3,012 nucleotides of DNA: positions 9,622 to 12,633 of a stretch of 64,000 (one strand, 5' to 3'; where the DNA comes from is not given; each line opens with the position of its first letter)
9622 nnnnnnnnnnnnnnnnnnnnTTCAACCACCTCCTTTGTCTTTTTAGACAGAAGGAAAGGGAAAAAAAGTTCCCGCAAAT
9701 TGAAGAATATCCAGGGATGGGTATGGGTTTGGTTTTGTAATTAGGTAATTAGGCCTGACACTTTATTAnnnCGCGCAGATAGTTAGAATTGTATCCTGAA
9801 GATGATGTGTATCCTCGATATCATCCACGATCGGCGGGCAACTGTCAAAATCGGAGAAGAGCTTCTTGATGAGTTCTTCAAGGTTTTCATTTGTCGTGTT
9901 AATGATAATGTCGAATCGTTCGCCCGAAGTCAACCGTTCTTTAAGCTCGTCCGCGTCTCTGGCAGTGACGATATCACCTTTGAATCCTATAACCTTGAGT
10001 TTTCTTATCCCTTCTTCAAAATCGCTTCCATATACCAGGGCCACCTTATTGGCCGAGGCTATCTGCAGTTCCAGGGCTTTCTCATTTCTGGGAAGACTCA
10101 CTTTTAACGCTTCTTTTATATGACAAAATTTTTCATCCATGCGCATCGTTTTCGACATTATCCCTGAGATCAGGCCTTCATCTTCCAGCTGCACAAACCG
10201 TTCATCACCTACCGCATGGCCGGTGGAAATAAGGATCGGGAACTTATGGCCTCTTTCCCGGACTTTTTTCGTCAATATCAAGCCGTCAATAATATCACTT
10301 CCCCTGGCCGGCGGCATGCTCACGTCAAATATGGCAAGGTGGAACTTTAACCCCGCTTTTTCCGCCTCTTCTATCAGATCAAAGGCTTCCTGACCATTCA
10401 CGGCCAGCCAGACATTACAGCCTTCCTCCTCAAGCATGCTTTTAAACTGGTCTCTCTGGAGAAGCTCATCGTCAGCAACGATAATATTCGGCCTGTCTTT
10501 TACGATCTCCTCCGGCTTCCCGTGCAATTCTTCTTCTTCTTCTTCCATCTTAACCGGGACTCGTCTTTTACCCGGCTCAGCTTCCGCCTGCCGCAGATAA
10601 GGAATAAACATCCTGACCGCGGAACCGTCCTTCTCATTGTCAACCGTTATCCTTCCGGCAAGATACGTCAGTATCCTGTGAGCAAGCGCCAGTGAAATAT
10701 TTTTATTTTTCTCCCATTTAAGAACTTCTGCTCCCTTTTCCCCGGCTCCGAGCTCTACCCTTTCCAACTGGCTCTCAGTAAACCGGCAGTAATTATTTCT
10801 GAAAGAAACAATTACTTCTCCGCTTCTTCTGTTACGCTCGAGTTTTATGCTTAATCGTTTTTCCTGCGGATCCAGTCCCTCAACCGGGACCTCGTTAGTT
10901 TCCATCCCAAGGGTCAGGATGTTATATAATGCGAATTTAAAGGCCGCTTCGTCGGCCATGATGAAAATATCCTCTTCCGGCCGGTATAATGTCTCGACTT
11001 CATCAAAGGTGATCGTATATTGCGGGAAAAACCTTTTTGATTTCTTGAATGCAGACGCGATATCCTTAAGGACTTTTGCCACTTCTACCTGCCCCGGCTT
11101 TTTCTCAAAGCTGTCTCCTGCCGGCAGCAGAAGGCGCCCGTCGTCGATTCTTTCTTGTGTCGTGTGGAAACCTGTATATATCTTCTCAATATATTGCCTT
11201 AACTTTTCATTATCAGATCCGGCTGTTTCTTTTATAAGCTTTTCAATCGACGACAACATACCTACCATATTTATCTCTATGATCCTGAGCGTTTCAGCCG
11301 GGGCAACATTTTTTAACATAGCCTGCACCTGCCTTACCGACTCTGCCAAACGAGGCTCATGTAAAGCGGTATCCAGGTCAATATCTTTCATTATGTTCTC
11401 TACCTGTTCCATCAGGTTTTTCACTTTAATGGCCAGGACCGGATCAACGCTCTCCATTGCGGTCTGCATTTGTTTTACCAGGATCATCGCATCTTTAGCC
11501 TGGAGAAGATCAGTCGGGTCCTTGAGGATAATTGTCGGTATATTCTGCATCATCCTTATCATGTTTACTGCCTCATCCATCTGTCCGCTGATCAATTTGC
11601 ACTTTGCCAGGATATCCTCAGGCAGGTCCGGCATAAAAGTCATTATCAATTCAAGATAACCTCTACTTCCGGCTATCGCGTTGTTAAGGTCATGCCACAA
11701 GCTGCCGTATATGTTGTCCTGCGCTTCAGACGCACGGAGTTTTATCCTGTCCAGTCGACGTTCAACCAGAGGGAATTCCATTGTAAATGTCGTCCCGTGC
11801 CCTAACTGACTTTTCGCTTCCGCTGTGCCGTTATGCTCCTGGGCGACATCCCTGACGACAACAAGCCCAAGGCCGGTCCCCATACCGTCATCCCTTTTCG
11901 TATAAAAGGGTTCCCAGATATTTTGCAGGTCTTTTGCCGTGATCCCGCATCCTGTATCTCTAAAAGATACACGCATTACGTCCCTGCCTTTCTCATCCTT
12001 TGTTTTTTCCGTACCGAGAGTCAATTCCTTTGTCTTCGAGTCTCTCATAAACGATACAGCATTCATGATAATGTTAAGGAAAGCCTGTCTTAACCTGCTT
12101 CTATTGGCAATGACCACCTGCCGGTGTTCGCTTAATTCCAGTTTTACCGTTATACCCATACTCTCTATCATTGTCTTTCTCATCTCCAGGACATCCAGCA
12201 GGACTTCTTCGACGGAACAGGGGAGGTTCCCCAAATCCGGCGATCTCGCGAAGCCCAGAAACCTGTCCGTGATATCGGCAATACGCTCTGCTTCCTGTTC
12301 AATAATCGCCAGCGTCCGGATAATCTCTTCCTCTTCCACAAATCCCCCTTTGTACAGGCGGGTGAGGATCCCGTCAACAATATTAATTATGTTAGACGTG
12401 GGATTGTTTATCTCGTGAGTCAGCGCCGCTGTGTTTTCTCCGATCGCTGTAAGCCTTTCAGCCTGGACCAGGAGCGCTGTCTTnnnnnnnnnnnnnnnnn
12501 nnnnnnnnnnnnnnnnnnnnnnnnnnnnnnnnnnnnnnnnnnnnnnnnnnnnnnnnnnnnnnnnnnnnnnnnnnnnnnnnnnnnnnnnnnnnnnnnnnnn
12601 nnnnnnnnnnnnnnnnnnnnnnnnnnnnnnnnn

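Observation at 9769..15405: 1878-aa hybrid sensor kinase with two tandem kinase cores and an uncharacterised ~430-aa N-terminal domain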

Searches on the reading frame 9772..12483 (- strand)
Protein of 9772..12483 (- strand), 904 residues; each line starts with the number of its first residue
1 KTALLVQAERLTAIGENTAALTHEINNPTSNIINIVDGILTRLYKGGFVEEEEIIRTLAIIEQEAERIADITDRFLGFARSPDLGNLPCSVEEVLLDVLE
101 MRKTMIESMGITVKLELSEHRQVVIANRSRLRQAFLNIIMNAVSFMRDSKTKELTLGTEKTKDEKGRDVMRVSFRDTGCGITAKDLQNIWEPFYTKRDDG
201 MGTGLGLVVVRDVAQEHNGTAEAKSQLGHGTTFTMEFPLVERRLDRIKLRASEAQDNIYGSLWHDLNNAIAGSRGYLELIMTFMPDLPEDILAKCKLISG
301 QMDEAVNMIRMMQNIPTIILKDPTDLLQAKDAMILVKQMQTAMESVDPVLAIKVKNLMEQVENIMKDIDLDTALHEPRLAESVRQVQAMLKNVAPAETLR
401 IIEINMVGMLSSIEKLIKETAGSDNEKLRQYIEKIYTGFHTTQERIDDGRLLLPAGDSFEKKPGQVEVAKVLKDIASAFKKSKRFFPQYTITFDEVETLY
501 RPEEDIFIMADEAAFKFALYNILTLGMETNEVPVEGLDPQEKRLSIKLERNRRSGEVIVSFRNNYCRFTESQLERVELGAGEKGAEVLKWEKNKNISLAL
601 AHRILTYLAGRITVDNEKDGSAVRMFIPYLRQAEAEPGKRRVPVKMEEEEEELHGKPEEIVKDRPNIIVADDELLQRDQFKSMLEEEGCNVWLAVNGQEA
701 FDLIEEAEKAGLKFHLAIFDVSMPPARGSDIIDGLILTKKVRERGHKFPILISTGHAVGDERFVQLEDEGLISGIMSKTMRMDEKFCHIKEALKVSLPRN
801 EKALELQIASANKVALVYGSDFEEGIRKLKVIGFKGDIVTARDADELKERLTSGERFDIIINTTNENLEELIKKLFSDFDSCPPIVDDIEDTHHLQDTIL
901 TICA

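Call 48: predict_structure(alignment_id=A3)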
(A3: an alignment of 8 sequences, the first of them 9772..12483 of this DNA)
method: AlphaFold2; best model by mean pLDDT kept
length: 904 residues; sequences in the alignment: 8
mean_pLDDT: 75.3   pTM: 0.64
mean pLDDT of the five models: 75.3, 74.8, 71.9, 70.5, 70.3
residues with pLDDT >= 90: 96; 70-90: 557; 50-70: 180; < 50: 71
segments of 3 or more residues with pLDDT < 50: 1-17, 194-204, 319-321, 632-654, 798-801
pLDDT, mean of each block of 10 residues (from residue 1): 41 49 61 75 77 75 67 58 75 82 74 81 84 85 80 89 87 89 80 51 58 85 86 90 80 77 79 86 82 88 80 57 52 59 53 59 56 52 59 65 79 86 81 87 80 82 84 85 55 79 73 91 69 65 86 80 88 87 87 73 89 89 88 33 24 58 84 84 85 88 88 88 66 83 88 71 76 84 85 66 69 88 86 86 86 82 83 67 78 77 78
secondary structure, 60 per line:
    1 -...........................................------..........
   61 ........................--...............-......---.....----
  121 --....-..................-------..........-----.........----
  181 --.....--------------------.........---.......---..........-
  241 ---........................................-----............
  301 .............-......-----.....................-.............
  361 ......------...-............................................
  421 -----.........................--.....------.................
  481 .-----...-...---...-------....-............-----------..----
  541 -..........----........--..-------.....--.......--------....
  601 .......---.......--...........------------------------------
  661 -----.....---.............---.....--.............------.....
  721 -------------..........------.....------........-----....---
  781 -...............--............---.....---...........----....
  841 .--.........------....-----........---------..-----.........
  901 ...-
elements in order (helices of 4 or more, strands of 3 or more residues): H2-44 H51-84 E87-90 H91-101 H103-108 E112-116 E123-126 H128-145 E153-162 E168-176 H183-187 H208-216 E220-226 E230-239 H244-283 H289-313 H315-320 H326-346 H348-366 H377-420 H426-450 H453-457 E464-467 H468-481 E491-493 E497-499 E507-510 H512-523 E542-551 E556-563 E575-579 E582-585 H597-607 E611-617 E620-630 E666-670 H674-686 E690-694 H697-709 E716-720 H734-743 E750-754 H761-768 E774-777 H782-796 H799-810 E814-818 H822-832 E837-841 H844-852 E859-862 H868-875 H892-903

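Call 55: fold_search(model_id=the predicted structure, library=pdb)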
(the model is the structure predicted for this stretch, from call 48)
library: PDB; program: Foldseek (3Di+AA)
matches with E <= 10: 1060; with E <= 0.001: 333
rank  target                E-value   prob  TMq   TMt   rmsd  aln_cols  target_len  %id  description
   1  6rh0_B                9.8e-12  1.00  0.19  0.57   7.2       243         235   20  Revisiting pH-gated conformational switch. Complex HK853-RR468 pH 5.5 (released 2020-02-19)
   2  9a5d_A                1.9e-11  1.00  0.16  0.23  10.4       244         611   20  Integrative model of WALK-YYCH by crosslinking MS and deep learning (released 2024-09-18)
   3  8vc9_A                2.0e-11  1.00  0.17  0.39  16.5       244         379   26  Hybrid response regulator LvrB from Leptospira / phosphorylated REC form (released 2024-12-18)
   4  8a7f_A                2.0e-11  1.00  0.16  0.37  17.8       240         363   24  Crystal structure of a chimeric LOV-Histidine kinase SB2F1-I66R mutant (asymmetrical variant, trigonal form with long  (released 2024-01-10)
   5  8vc9_F                2.2e-11  1.00  0.17  0.39  16.7       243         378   26  Hybrid response regulator LvrB from Leptospira / phosphorylated REC form (released 2024-12-18)
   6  6rh8_A                2.5e-11  1.00  0.18  0.56   7.1       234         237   20  Revisiting pH-gated conformational switch. Complex HK853 mutant H260A -RR468 mutant D53A pH 5.3 (released 2020-02-19)
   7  8a6x_B                2.5e-11  1.00  0.17  0.38  18.0       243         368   25  Crystal structure of a chimeric LOV-Histidine kinase SB2F1 (asymmetrical variant, trigonal form with long c axis) (released 2024-01-10)
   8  8a3u                  2.5e-11  1.00  0.16  0.38  18.1       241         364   26  Crystal structure of a chimeric LOV-Histidine kinase SB2F1 (symmetrical variant, trigonal form with short c-axis) (released 2023-12-20)
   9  8vc9_B                2.6e-11  1.00  0.17  0.39  17.2       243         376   26  Hybrid response regulator LvrB from Leptospira / phosphorylated REC form (released 2024-12-18)
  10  4q20_A                2.6e-11  1.00  0.16  0.57   9.0       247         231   24  Crystal structure of a C-terminal part of tyrosine kinase (DivL) from Caulobacter crescentus CB15 at 2.50 A resolution (released 2014-04-23)
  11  4gcz_A                3.1e-11  1.00  0.22  0.50   5.4       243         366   25  Structure of a blue-light photoreceptor (released 2013-06-19)
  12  8vc9_D                3.1e-11  1.00  0.17  0.38  17.3       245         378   24  Hybrid response regulator LvrB from Leptospira / phosphorylated REC form (released 2024-12-18)
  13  3d36_A                3.4e-11  1.00  0.16  0.59  10.4       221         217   26  How to Switch Off a Histidine Kinase: Crystal Structure of Geobacillus stearothermophilus KinB with the Inhibitor Sda (released 2009-01-13)
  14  8a52_A                3.4e-11  1.00  0.16  0.38  17.7       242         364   26  Crystal structure of a chimeric LOV-Histidine kinase SB2F1 (asymmetrical variant, trigonal form with long c-axis) (released 2023-12-27)
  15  3d36_B                3.5e-11  1.00  0.16  0.58  10.2       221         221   26  How to Switch Off a Histidine Kinase: Crystal Structure of Geobacillus stearothermophilus KinB with the Inhibitor Sda (released 2009-01-13)
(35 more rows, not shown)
